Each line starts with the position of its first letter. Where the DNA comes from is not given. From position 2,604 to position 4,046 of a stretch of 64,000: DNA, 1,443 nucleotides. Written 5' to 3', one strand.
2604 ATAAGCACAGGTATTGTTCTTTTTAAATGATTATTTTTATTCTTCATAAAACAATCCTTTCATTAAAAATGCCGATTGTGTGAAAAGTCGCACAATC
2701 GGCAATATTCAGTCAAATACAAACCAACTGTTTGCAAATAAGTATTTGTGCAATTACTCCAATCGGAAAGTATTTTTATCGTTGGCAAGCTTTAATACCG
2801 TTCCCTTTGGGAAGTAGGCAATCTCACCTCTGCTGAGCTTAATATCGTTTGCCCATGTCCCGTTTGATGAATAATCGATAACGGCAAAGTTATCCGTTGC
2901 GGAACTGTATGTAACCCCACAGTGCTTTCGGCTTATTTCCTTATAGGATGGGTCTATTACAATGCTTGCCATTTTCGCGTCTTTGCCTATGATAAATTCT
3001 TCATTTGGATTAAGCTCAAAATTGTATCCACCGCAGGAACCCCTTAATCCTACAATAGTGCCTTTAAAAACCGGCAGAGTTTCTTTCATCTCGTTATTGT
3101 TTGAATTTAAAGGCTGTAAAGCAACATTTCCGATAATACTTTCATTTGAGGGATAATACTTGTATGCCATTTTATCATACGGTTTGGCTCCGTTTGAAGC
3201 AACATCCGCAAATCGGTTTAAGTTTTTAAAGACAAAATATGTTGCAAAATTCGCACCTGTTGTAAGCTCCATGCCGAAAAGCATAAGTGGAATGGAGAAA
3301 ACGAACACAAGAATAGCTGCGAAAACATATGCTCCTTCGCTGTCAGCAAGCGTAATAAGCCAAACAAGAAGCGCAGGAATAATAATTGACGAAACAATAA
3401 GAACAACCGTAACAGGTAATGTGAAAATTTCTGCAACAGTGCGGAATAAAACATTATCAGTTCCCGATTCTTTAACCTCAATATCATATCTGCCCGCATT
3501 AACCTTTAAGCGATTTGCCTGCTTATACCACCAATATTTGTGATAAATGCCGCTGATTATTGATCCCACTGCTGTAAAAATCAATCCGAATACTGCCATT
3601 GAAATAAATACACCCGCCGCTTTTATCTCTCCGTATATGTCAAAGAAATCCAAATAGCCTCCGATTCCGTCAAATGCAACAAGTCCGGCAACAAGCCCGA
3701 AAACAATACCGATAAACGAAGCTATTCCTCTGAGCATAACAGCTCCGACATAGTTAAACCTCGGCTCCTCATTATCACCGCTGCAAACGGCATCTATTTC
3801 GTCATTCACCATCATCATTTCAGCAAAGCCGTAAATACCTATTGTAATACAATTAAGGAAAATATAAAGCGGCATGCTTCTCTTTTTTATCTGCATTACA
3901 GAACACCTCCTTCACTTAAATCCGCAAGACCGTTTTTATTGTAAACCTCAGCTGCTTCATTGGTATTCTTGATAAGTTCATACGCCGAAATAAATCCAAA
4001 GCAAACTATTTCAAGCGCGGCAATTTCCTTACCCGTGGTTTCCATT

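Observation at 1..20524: Two FHA/PP2C/Hanks-kinase modules bracketing a giant surface protein, DUF4234-FHA membrane proteins and an M4-protease-vWA lipoprotein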

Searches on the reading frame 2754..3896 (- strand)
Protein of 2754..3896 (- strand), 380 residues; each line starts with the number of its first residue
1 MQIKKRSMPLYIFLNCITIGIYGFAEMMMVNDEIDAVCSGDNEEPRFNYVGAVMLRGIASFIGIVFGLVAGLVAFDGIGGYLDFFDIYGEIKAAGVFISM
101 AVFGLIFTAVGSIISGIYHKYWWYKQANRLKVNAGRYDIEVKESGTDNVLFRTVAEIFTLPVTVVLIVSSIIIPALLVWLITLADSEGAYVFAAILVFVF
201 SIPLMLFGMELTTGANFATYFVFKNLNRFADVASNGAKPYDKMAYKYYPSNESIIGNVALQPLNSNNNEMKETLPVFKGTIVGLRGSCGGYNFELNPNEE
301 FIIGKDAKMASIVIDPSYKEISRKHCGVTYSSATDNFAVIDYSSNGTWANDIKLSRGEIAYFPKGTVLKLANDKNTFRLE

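Call 8: search_protein_families(library=pfam, proteins=[window:2754-3896:-], max_evalue=0.01)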
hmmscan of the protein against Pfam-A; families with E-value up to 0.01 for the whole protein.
window:2754-3896:- (380 aa): 2 families
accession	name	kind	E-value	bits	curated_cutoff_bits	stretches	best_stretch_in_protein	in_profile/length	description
PF14018.11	DUF4234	-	8.5e-10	39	25.3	1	6-131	1-69/70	Domain of unknown function (DUF4234)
PF00498.31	FHA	-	3.5e-08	34.2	20.7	1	302-370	2-66/67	FHA domain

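Call 11: search_protein_families(library=padloc, proteins=[window:2754-3896:-], max_evalue=0.01)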
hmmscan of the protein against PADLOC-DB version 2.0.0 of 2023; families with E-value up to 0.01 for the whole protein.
window:2754-3896:- (380 aa): 0 families

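Call 16: find_encoding_contigs(protein=window:2754-3896:-, flank=10000, max_places=6)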
Protein window:2754-3896:- (380 aa): 1 contig read that carries it; 1 place shown.
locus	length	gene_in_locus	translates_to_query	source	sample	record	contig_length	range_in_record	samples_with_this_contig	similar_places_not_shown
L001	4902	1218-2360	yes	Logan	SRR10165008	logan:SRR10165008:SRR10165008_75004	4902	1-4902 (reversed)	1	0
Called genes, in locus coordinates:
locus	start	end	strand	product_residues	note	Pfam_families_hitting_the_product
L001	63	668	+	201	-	PF16697:Yop-YscD_cpl, PF00498:FHA (weak)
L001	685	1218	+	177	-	PF14018:DUF4234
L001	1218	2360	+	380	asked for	PF14018:DUF4234, PF00498:FHA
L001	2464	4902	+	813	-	?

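Call 17: find_homologous_proteins(query=window:2754-3896:-, max_evalue=0.001)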
Query window:2754-3896:- (380 aa): 166 proteins with E <= 0.001 among 8000 candidates; the best 120 are listed.
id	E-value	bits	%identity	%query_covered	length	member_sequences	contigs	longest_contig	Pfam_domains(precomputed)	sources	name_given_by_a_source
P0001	4.4e-250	847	100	100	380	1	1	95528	PF14018.12,PF00498.32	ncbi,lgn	-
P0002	2.4e-219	746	86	100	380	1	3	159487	PF14018.12,PF00498.32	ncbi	-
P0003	3.7e-218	742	86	100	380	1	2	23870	PF14018.12,PF00498.32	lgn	-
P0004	5.2e-207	705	80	100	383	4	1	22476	PF14018.12,PF00498.32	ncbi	-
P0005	1.0e-206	704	81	100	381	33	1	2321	PF14018.12,PF00498.32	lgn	-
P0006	3.7e-200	683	79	100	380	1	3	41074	PF14018.12,PF00498.32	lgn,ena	-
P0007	4.8e-200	682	77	100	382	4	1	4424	PF14018.12,PF00498.32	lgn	-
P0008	5.9e-200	682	79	100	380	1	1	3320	PF14018.12,PF00498.32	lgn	-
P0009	3.4e-194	663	77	100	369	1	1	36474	PF14018.12,PF00498.32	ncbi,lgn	-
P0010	1.7e-179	615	70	100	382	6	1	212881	PF14018.12,PF00498.32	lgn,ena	-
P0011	2.9e-175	601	68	100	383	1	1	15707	PF14018.12,PF00498.32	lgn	-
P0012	2.0e-170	585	66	100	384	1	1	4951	PF14018.12,PF00498.32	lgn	-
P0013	1.9e-161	555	64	100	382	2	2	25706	PF14018.12,PF00498.32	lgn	-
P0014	3.1e-157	541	63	100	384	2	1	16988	PF14018.12,PF00498.32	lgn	-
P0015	1.9e-156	539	62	100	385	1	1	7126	PF14018.12,PF00498.32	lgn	-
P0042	6.6e-124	432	52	100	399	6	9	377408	PF14018.12,PF00498.32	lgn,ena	-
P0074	2.1e-106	374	42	100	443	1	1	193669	PF14018.12,PF00498.32,PF16697.11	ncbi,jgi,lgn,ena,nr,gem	ncbi:MAG: FHA domain-containing protein [Oscillospiraceae bacterium]|nr:FHA domain-containing protei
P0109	3.0e-92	328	44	100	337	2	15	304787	PF14018.12,PF00498.32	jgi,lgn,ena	-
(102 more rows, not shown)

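Call 18: find_encoding_contigs(protein=P0074, flank=10000, max_places=2)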
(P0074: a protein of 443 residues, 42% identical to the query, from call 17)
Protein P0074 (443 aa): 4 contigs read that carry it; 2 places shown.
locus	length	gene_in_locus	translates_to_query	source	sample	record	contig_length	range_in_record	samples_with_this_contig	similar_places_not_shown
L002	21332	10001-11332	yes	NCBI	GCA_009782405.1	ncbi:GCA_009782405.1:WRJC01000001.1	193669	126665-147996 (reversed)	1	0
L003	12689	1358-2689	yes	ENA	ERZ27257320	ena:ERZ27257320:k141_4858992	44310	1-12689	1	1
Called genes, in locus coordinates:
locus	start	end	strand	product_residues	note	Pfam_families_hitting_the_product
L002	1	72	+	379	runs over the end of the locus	PF14659:Phage_int_SAM_3, PF00589:Phage_integrase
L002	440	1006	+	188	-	-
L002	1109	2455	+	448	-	PF00069:Pkinase, PF07714:PK_Tyr_Ser-Thr, PF02493:MORN (weak)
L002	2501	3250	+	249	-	PF13672:PP2C_2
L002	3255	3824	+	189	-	PF00498:FHA (weak)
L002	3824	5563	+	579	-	PF13519:VWA_2, PF16697:Yop-YscD_cpl, PF00498:FHA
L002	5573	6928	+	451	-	PF00069:Pkinase, PF07714:PK_Tyr_Ser-Thr, PF01163:RIO1 (weak), PF03109:ABC1, PF06293:Kdo (weak), PF00498:FHA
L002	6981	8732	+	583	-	-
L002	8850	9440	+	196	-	PF16697:Yop-YscD_cpl, PF00498:FHA (weak)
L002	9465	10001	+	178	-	PF14018:DUF4234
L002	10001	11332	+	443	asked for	PF14018:DUF4234 (weak), PF16697:Yop-YscD_cpl (faint), PF00498:FHA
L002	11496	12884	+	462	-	PF00089:Trypsin, PF13365:Trypsin_2, PF00498:FHA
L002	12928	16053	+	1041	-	PF00498:FHA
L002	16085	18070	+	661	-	PF02368:Big_2 (weak), PF00092:VWA, PF13519:VWA_2, PF00498:FHA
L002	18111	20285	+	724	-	PF13598:DUF4139 (weak)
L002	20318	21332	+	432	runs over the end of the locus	PF00069:Pkinase, PF07714:PK_Tyr_Ser-Thr, PF01636:APH (faint), PF03109:ABC1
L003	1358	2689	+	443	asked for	PF14018:DUF4234 (weak), PF16697:Yop-YscD_cpl (faint), PF00498:FHA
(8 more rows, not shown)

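Call 19: find_encoding_contigs(protein=P0042, flank=10000, max_places=2)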
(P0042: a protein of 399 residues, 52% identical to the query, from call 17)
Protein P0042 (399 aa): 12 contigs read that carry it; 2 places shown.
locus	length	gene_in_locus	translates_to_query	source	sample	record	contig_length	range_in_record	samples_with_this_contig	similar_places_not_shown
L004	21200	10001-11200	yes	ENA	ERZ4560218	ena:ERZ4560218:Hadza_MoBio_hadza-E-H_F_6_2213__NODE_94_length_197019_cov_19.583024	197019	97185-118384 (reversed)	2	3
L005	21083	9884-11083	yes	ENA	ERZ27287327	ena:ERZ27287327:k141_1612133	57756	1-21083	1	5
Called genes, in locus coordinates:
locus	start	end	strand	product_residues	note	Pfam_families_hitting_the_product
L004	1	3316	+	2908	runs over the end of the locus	PF19077:Big_13 (faint), PF24893:DUF7743 (faint)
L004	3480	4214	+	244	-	PF13672:PP2C_2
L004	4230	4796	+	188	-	PF16697:Yop-YscD_cpl, PF00498:FHA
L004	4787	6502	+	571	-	PF13519:VWA_2, PF13768:VWA_3 (weak), PF16697:Yop-YscD_cpl, PF00498:FHA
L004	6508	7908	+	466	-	PF00069:Pkinase, PF01636:APH (faint), PF06293:Kdo (weak), PF07714:PK_Tyr_Ser-Thr, PF03109:ABC1, PF00498:FHA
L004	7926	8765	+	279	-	PF00481:PP2C (weak), PF13672:PP2C_2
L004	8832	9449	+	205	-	PF16697:Yop-YscD_cpl (weak), PF00498:FHA (weak)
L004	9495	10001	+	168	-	PF14018:DUF4234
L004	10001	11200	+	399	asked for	PF14018:DUF4234, PF00498:FHA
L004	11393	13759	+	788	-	PF00498:FHA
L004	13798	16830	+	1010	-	PF02368:Big_2, PF05762:VWA_CoxE (weak), PF00092:VWA, PF13519:VWA_2, PF00498:FHA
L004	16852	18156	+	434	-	PF00069:Pkinase, PF07714:PK_Tyr_Ser-Thr, PF03109:ABC1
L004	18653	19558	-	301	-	PF00701:DHDPS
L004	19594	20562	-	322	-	PF12146:Hydrolase_4 (faint), PF00561:Abhydrolase_1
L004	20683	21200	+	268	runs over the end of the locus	-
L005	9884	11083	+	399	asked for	PF14018:DUF4234, PF00498:FHA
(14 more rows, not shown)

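Call 20: find_encoding_contigs(protein=P0109, flank=10000, max_places=2)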
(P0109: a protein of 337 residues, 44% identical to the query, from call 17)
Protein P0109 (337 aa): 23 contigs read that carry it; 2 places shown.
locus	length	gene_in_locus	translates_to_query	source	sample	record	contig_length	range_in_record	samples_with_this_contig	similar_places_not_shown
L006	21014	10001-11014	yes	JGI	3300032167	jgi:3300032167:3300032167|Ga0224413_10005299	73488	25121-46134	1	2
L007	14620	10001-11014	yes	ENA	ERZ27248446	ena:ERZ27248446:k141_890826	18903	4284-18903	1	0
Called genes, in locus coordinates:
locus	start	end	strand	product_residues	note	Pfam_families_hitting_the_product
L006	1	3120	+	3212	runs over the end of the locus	-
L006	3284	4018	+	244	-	PF13672:PP2C_2, PF00481:PP2C (faint)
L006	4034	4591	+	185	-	PF16697:Yop-YscD_cpl, PF00498:FHA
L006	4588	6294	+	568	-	PF13519:VWA_2, PF13768:VWA_3, PF16697:Yop-YscD_cpl, PF00498:FHA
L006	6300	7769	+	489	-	PF00069:Pkinase, PF07714:PK_Tyr_Ser-Thr, PF01636:APH (faint), PF06293:Kdo (weak), PF03109:ABC1, PF16697:Yop-YscD_cpl (faint), PF00498:FHA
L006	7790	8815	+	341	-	PF13672:PP2C_2, PF07228:SpoIIE (faint), PF00481:PP2C (faint)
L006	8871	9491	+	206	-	PF16697:Yop-YscD_cpl (weak), PF00498:FHA (weak)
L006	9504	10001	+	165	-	PF14018:DUF4234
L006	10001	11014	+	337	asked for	PF14018:DUF4234, PF00498:FHA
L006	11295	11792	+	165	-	-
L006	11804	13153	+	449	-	PF00089:Trypsin, PF13365:Trypsin_2, PF00498:FHA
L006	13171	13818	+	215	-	PF17032:Zn_ribbon_15, PF16697:Yop-YscD_cpl (weak), PF00498:FHA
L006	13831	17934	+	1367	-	PF07504:FTP, PF01447:Peptidase_M4, PF02868:Peptidase_M4_C, PF02368:Big_2 (faint), PF00092:VWA, PF13519:VWA_2, PF00498:FHA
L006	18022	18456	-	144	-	PF09537:DUF2383 (weak)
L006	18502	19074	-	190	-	PF02677:QueH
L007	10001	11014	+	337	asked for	PF14018:DUF4234, PF00498:FHA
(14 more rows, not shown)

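Call 43: find_encoding_contigs(protein=P0010, flank=10000, max_places=1)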
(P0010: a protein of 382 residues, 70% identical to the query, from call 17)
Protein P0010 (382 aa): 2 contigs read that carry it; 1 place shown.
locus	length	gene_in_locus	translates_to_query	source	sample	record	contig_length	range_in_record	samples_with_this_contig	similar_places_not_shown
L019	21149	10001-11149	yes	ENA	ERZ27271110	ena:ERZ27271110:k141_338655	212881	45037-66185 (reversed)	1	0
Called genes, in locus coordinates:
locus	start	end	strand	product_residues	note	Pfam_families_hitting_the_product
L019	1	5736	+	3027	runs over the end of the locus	-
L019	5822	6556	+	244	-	PF13672:PP2C_2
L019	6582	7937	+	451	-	PF00069:Pkinase, PF06293:Kdo (weak), PF07714:PK_Tyr_Ser-Thr, PF03109:ABC1, PF00498:FHA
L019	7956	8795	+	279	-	PF00481:PP2C, PF13672:PP2C_2, PF07228:SpoIIE (weak)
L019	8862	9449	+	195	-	PF16697:Yop-YscD_cpl, PF00498:FHA (weak)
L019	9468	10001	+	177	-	PF14018:DUF4234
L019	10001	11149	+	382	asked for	PF14018:DUF4234 (weak), PF00498:FHA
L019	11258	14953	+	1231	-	PF00082:Peptidase_S8, PF13620:CarboxypepD_reg (weak), PF02368:Big_2, PF00092:VWA, PF13519:VWA_2, PF00498:FHA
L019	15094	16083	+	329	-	PF00498:FHA, PF16697:Yop-YscD_cpl (weak)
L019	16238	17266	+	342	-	PF02661:Fic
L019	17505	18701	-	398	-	PF13102:Phage_int_SAM_5 (faint), PF14659:Phage_int_SAM_3, PF00589:Phage_integrase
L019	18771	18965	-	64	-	PF12728:HTH_17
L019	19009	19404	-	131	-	-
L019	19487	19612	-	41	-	-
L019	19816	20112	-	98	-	PF21984:DnaD_N (weak), PF13730:HTH_36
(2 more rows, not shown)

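Call 47: find_related_loci(query=A1, collection=genome_contigs, flank=10000)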
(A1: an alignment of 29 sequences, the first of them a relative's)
Query A1 (380 aa) in genome_contigs; peptide patterns used: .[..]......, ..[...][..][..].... (x = any residue, [..] = any of these).
599 stretches matched a pattern (row limit reached: there are more); 11 encode a relative of the query (tblastn E <= 1e-3); 11 distinct loci.
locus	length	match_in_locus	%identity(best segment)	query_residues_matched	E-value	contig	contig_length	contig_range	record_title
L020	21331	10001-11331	77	1-380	0e+0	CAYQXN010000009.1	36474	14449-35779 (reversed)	MAG TPA_asm: uncultured Ruminococcus sp. isolate SRP222994_co1_483 genome assembly, contig: NODE_2043_length_36474_cov_1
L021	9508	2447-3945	48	1-379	1e-124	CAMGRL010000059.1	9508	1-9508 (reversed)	MAG: uncultured Clostridia bacterium isolate SRR11551376_bin.30_metaWRAP_v1.3_MAG genome assembly, contig: ERZ11474002.4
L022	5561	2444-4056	49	1-379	3e-119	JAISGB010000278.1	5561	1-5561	MAG: Eubacteriales Family XIII. Incertae Sedis bacterium isolate Gx485_bin78 k119_5081473, whole genome shotgun sequence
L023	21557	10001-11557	46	1-379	2e-116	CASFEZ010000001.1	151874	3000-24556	uncultured Eubacteriales bacterium isolate A47_L1_357357_idba_bin.141 genome assembly, contig: A47_L1_357357_idba_bin.14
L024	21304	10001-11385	46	1-379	7e-114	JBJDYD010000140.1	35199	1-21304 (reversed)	MAG: Faecousia sp. isolate PUUB50_bin.023 NODE_474_length_35199_cov_16.967249, whole genome shotgun sequence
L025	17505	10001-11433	47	1-379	2e-111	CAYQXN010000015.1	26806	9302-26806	MAG TPA_asm: uncultured Ruminococcus sp. isolate SRP222994_co1_483 genome assembly, contig: NODE_3479_length_26806_cov_5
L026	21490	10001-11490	44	1-379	7e-110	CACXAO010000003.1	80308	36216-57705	MAG: uncultured Ruminococcus sp. isolate RUG11079 genome assembly, contig: RUG11079_asm_3, whole genome shotgun sequence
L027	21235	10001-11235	43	3-379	8e-89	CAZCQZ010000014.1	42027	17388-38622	MAG TPA_asm: uncultured Eubacteriales bacterium isolate SRP225648_co1_125 genome assembly, contig: NODE_1688_length_4202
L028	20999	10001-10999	39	1-379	2e-83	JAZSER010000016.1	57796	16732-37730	MAG: Faecousia sp. isolate T1900044588_TS20190054.MAGScoT_cleanbin_000055 SGB_614_k141_1454724, whole genome shotgun seq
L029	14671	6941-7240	35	279-379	4e-16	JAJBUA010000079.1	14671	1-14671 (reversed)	MAG: Clostridiales bacterium isolate U_126911 U_126911=NODE_491_length_14671_cov_13.181308, whole genome shotgun sequenc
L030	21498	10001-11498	35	261-379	8e-15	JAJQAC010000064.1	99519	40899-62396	MAG: Clostridiales bacterium isolate BH.7_2 NODE_11_length_99519_cov_19.582713, whole genome shotgun sequence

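Call 62: search_protein_families(library=pfam, proteins=[L020:11438-15157:+, L020:15232-16002:+, L020:16059-17264:+, L020:17613-18563:-, L020:19062-19565:-, L020:19629-20369:+], max_evalue=0.001)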
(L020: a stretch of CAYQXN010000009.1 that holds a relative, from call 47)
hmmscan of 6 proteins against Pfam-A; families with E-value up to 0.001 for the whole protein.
L020:11438-15157:+ (1239 aa): 9 families
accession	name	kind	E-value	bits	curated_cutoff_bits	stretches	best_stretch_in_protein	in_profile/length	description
PF00082.27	Peptidase_S8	-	5.8e-28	98.5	21.8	1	215-489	48-273/288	Subtilase family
PF13519.12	VWA_2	-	6.1e-14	53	27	1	713-816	1-106/107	von Willebrand factor type A domain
PF00092.34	VWA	-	1.3e-13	51.9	23.8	1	712-855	1-150/174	von Willebrand factor type A domain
PF00498.31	FHA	-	2.3e-10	41.2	20.7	1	1148-1230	1-67/67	FHA domain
PF13620.12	CarboxypepD_reg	-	1.2e-07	32.3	32.3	1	548-611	10-73/82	Carboxypeptidase regulatory-like domain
PF16697.10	Yop-YscD_cpl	-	6.6e-06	26.7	33.2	1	1130-1196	2-63/94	Inner membrane component of T3SS, cytoplasmic domain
PF05762.20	VWA_CoxE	-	0.00023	21.1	26.4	1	707-833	53-176/222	VWA domain containing CoxE-like protein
PF02368.24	Big_2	-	0.00031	21.1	22.8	1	642-689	22-66/79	Bacterial Ig-like domain (group 2)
PF17210.9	SdrD_B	-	0.001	19.7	29.7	0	541-596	13-69/112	SdrD B-like domain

L020:15232-16002:+ (256 aa): 1 family
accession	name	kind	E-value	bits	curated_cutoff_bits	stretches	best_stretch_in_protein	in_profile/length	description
PF00691.25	OmpA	-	5.9e-09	36.6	27.2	1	132-239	1-94/98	OmpA family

L020:16059-17264:+ (401 aa): 1 family
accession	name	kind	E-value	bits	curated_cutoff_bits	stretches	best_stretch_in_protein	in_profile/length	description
PF01841.26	Transglut_core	-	2.9e-10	40.8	23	1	171-265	11-108/108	Transglutaminase-like superfamily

L020:17613-18563:- (316 aa): 1 family
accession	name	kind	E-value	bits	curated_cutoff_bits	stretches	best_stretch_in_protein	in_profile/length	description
PF03432.20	Relaxase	-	3.2e-43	147.6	24.6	1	19-145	1-132/132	MobA/VirD2-like, nuclease domain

L020:19062-19565:- (167 aa): 0 families

L020:19629-20369:+ (246 aa): 1 family
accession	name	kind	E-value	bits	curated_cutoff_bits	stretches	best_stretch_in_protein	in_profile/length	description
PF19553.4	DUF6076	-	5.6e-12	46.2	23.5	1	120-195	50-127/168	Family of unknown function (DUF6076)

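Call 71: search_dna_similar(query=window:2754-3896:-, collection=plasmids, mode=protein, max_evalue=0.00001, max_rows=10)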
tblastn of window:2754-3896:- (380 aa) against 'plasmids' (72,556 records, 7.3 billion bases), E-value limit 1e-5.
No match.

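Call 77: predict_structure(alignment_id=A1)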
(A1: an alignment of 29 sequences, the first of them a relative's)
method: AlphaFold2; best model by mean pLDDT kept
length: 380 residues; sequences in the alignment: 29
mean_pLDDT: 79.0   pTM: 0.56
mean pLDDT of the five models: 79.0, 78.3, 75.1, 74.3, 73.4
residues with pLDDT >= 90: 65; 70-90: 251; 50-70: 31; < 50: 33
segments of 3 or more residues with pLDDT < 50: 244-276
pLDDT, mean of each block of 10 residues (from residue 1): 75 88 89 84 83 87 93 73 61 90 91 81 87 77 81 84 90 92 90 94 89 87 86 68 42 39 34 53 83 78 75 75 81 82 82 83 89 85
secondary structure, 60 per line:
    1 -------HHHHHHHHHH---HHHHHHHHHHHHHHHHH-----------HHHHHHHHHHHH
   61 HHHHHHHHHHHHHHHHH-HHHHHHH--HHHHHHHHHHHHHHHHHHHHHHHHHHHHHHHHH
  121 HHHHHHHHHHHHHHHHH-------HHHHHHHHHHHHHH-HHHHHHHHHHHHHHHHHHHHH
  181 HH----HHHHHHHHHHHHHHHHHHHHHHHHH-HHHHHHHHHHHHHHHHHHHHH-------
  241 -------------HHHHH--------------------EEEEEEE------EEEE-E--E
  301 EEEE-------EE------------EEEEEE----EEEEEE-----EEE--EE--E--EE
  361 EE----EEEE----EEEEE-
elements in order: H8-17 H21-37 H49-77 H79-85 H88-137 H145-158 H160-182 H187-211 H213-233 H254-258 E279-285 E292-295 E300-304 E326-331 E336-341 E347-349 E359-362 E367-370 E375-379
